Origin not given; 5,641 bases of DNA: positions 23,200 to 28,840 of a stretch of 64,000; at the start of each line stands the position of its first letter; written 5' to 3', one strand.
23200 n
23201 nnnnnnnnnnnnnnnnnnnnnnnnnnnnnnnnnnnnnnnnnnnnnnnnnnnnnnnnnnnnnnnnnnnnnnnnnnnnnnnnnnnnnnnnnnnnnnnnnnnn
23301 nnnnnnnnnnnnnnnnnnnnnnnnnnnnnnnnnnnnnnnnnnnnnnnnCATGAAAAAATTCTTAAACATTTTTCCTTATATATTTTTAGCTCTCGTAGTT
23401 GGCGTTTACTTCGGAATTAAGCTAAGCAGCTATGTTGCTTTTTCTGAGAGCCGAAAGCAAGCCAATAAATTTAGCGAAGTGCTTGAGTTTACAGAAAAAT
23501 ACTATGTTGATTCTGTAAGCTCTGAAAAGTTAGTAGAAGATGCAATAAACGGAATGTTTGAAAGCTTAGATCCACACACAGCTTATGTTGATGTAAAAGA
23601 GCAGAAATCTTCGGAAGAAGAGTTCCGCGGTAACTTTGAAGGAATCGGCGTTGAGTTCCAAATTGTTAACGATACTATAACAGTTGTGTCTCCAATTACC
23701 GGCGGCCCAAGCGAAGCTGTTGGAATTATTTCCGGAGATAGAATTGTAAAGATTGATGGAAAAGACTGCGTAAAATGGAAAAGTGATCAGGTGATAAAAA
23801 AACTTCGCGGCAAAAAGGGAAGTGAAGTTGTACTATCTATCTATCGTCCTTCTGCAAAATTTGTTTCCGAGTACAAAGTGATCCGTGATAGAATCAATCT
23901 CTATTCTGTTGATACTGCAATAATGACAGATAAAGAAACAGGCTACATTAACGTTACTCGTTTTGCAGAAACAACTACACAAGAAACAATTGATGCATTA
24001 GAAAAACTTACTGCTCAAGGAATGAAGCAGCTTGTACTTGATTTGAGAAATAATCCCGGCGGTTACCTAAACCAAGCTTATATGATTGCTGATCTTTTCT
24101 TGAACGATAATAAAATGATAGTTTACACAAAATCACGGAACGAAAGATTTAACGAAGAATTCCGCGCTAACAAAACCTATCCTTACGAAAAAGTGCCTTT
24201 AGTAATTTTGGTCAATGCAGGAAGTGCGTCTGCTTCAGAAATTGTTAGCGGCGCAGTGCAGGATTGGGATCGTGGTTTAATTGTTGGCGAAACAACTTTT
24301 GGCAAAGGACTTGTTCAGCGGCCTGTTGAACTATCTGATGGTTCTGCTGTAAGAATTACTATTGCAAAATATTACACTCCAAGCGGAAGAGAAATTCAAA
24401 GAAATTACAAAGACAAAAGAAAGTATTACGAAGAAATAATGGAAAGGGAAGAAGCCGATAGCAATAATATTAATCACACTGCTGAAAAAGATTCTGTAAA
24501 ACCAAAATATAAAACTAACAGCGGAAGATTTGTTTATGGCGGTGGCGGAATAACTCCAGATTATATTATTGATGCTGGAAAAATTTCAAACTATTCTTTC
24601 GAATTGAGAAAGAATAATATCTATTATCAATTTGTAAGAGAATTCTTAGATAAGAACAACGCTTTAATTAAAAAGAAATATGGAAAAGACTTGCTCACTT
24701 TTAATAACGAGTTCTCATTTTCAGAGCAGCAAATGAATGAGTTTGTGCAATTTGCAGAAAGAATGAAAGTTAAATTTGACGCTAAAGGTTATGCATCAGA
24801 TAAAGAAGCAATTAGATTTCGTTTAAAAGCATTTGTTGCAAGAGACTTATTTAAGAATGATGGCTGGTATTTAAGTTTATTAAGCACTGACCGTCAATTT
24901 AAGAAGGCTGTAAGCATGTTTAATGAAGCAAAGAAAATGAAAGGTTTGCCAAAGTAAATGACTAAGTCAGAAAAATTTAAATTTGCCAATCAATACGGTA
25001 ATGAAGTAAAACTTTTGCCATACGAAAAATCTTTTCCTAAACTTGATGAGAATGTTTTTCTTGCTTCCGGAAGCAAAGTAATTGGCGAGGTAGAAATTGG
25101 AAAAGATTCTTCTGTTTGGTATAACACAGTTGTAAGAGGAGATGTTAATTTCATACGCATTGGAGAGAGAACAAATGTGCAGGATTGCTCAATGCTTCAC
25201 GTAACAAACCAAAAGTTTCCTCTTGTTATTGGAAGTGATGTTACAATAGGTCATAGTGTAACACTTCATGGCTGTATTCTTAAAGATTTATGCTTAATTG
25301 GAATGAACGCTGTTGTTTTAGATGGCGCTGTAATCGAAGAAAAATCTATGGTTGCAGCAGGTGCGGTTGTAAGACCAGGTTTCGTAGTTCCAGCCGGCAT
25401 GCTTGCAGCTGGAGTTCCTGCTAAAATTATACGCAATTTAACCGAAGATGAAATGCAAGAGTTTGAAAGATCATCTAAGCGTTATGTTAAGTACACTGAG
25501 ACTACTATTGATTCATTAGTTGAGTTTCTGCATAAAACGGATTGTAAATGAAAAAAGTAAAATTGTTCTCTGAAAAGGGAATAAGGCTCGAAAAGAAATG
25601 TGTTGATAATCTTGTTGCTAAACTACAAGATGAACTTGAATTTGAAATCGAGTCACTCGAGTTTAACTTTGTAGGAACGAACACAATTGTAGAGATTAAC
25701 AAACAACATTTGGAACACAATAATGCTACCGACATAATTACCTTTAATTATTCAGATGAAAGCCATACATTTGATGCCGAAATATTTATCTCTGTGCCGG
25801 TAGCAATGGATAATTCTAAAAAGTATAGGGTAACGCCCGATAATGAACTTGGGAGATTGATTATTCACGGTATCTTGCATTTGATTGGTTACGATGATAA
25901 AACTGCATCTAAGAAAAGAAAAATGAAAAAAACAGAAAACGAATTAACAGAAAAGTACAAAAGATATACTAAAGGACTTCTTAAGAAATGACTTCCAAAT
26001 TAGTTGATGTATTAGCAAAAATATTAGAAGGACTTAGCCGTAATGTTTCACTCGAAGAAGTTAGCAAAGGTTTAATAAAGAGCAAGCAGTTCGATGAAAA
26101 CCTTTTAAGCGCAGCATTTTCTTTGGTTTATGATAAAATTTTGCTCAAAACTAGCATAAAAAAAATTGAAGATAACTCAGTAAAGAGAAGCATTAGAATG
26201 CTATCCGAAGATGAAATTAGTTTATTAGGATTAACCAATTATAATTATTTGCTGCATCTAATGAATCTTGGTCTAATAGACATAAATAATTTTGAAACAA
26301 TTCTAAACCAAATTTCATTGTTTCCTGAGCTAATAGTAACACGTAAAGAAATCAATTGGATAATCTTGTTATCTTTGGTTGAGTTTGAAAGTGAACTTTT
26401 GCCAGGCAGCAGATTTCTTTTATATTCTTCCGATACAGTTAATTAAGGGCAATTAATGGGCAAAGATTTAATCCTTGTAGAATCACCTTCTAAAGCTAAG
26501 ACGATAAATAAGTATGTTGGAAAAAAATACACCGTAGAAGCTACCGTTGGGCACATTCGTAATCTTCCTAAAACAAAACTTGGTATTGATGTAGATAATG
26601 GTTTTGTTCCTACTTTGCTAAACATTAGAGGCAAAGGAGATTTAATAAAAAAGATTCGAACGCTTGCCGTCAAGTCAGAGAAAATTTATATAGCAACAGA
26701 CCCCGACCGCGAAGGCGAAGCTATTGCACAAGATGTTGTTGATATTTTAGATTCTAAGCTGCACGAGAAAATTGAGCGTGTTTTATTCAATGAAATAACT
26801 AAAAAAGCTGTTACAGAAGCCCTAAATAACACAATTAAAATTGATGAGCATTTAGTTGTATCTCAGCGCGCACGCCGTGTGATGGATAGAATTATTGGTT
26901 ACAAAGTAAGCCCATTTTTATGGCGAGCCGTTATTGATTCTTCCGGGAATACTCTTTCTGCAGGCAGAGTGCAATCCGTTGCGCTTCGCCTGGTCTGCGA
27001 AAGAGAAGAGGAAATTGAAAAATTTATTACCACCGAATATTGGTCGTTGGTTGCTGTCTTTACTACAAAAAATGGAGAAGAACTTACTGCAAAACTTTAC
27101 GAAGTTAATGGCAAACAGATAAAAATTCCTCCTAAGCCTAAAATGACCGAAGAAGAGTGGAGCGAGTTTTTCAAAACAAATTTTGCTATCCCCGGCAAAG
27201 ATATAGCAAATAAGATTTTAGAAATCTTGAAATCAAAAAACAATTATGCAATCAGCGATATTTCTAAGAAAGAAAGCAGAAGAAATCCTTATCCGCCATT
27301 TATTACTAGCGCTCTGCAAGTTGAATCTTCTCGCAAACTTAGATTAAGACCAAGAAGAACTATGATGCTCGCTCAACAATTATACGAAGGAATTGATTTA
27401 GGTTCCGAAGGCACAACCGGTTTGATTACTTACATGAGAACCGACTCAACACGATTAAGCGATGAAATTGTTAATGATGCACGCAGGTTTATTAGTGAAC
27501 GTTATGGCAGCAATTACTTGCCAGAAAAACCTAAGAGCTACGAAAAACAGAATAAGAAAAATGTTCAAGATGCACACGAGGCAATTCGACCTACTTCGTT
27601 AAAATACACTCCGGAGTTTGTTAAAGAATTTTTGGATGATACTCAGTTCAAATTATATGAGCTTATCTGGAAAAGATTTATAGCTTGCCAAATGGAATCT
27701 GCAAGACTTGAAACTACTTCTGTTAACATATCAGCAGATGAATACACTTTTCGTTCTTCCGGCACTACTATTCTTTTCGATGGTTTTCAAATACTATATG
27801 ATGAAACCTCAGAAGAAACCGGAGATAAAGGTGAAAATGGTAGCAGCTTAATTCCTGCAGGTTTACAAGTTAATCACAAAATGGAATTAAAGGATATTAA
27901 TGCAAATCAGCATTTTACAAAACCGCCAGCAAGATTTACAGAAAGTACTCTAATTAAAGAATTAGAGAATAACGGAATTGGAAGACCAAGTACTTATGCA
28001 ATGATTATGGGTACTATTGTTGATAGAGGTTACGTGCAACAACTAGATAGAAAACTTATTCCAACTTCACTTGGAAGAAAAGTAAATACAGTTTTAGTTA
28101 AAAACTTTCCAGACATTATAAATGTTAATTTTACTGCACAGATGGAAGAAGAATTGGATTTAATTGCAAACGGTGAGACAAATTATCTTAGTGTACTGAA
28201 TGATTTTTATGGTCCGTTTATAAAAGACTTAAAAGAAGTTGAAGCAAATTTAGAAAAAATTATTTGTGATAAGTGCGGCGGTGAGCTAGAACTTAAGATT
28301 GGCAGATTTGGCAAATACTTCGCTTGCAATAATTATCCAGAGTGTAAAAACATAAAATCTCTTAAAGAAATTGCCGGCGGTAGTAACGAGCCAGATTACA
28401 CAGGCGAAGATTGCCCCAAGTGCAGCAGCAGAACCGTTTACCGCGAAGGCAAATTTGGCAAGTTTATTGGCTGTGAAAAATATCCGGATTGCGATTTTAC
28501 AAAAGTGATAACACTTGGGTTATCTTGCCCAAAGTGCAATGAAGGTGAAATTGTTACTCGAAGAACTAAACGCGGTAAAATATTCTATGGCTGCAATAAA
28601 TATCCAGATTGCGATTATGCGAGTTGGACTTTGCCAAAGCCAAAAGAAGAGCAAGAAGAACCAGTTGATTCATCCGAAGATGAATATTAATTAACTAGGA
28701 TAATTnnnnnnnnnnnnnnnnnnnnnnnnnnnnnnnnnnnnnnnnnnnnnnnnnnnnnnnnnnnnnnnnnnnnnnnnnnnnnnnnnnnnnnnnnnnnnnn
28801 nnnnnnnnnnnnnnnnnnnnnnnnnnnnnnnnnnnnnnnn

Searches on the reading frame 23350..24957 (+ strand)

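Call 58: search_protein_families(library=pfam, max_evalue=0.000001, proteins=[window:23350-24957:+])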
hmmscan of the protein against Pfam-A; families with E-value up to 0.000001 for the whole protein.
window:23350-24957:+ (535 aa): 5 families
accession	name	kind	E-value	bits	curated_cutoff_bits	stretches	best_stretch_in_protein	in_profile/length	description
PF03572.23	Peptidase_S41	-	9.4e-54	181.9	24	1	197-351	2-156/165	Peptidase family S41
PF13180.12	PDZ_2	-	1.6e-09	38.3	27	1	98-169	2-72/80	PDZ domain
PF17820.7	PDZ_6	-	1.4e-08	34.8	27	1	112-166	2-54/54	PDZ domain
PF00595.29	PDZ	-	1.9e-08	35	23.2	1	97-164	10-80/81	PDZ domain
PF22694.1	CtpB_N-like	-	2.1e-08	34.9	27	1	33-82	33-83/85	Activating protease CtpB N-terminal domain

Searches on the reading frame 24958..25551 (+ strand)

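Call 58: search_protein_families(library=pfam, max_evalue=0.000001, proteins=[window:24958-25551:+])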
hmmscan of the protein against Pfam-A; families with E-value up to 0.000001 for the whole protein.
window:24958-25551:+ (197 aa): 2 families
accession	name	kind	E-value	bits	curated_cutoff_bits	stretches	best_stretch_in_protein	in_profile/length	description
PF00132.30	Hexapep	-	6.4e-17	60.9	27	0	106-139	2-35/36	Bacterial transferase hexapeptide (six repeats)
PF25084.1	LbH_EIF2B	-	3.4e-09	37.1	54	0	67-147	23-96/105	EIF2B subunit epsilon LbH domain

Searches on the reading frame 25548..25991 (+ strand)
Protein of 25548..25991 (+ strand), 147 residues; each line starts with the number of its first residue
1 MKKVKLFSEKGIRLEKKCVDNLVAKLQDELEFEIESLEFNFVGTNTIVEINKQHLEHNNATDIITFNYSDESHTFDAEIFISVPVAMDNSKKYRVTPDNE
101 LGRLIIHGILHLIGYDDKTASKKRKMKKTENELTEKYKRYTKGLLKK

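Call 58: search_protein_families(library=pfam, max_evalue=0.000001, proteins=[window:25548-25991:+])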
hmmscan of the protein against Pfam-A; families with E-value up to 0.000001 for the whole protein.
window:25548-25991:+ (147 aa): 1 family
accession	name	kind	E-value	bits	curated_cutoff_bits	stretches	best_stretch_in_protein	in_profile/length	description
PF02130.23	YbeY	-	9.2e-25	87.4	25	1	17-136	9-128/129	Endoribonuclease YbeY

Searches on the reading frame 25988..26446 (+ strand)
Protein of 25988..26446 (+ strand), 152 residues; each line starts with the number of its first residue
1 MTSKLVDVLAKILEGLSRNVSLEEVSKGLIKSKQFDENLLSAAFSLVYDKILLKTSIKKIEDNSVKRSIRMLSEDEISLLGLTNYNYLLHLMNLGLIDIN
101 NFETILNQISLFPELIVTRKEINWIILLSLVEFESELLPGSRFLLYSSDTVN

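Call 59: search_protein_families(library=pfam, max_evalue=0.000001, proteins=[window:25988-26446:+])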
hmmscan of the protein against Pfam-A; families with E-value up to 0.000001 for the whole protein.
window:25988-26446:+ (152 aa): 1 family
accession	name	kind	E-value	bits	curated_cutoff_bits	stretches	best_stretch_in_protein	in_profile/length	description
PF04361.18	DUF494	-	1.2e-07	32.1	22.6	1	35-133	33-130/153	Protein of unknown function (DUF494)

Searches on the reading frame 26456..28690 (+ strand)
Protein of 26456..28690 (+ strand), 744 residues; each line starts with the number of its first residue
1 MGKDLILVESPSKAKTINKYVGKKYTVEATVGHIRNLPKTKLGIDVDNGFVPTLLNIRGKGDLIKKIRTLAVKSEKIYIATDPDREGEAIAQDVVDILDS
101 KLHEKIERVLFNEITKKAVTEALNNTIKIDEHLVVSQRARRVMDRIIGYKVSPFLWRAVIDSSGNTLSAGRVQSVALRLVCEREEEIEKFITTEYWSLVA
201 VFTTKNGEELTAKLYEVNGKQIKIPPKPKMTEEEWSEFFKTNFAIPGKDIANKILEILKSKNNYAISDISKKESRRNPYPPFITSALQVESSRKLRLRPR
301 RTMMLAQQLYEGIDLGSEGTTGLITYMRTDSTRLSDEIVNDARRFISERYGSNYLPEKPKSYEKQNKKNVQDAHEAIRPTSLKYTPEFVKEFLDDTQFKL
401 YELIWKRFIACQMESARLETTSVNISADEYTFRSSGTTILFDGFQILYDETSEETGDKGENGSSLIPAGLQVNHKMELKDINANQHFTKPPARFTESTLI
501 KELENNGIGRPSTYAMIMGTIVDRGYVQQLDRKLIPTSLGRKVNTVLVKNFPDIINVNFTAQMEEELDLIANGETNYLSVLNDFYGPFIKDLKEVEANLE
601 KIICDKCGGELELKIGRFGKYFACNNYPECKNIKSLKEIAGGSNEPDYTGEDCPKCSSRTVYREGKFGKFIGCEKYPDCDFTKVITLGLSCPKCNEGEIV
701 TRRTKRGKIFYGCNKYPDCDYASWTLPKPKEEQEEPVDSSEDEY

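Call 59: search_protein_families(library=pfam, max_evalue=0.000001, proteins=[window:26456-28690:+])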
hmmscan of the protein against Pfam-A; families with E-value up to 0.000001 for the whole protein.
window:26456-28690:+ (744 aa): 3 families
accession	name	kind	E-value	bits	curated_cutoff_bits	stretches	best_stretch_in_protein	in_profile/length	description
PF01131.25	Topoisom_bac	-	1.3e-121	406.9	35.1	1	129-581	2-410/411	DNA topoisomerase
PF01396.24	Zn_ribbon_Top1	-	1.4e-40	137.3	32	3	690-727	3-38/39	Topoisomerase DNA binding C4 zinc finger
PF01751.28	Toprim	-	9.3e-22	77.5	23.1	1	5-114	2-96/96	Toprim domain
